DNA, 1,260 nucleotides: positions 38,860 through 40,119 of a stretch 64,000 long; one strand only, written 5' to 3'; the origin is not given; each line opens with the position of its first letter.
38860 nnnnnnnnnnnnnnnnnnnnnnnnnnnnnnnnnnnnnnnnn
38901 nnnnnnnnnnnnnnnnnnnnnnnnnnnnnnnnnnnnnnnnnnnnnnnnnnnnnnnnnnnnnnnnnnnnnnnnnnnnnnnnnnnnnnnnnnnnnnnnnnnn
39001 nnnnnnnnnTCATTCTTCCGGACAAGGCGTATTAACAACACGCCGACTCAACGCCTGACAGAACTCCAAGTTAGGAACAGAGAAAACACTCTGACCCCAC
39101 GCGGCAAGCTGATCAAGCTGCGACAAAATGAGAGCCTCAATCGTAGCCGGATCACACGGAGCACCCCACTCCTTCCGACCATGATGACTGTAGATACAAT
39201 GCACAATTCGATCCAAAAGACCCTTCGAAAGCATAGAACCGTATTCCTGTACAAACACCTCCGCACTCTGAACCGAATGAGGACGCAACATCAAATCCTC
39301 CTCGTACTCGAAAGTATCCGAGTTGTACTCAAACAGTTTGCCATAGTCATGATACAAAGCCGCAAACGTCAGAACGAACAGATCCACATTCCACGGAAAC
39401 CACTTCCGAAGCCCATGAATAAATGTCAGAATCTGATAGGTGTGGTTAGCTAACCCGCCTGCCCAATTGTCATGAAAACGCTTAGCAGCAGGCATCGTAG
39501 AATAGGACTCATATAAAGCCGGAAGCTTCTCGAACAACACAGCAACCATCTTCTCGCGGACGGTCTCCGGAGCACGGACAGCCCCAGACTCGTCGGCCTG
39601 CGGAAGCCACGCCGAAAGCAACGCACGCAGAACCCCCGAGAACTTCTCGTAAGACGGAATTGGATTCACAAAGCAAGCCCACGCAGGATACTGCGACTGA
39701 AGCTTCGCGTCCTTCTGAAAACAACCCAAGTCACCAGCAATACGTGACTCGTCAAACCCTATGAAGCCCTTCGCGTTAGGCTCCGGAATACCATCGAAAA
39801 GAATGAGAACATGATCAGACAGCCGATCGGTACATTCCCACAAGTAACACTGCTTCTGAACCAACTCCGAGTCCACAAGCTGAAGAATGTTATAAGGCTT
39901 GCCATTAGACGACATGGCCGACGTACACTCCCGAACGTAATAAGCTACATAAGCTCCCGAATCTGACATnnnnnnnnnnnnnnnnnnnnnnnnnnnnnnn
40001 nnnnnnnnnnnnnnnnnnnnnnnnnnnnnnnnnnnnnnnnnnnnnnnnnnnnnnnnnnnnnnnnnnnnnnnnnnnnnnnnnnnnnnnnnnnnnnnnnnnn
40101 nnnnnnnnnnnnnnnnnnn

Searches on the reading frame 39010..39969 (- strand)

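Call 57: search_protein_families(library=phrogs, proteins=[window:39010-39969:-], max_evalue=0.01)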
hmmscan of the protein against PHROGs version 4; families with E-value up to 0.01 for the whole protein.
window:39010-39969:- (319 aa): 1 family
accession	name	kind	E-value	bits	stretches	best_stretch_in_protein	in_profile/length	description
phrog_5889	-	unknown function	3.1e-08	34.3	1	140-291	32-194/242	-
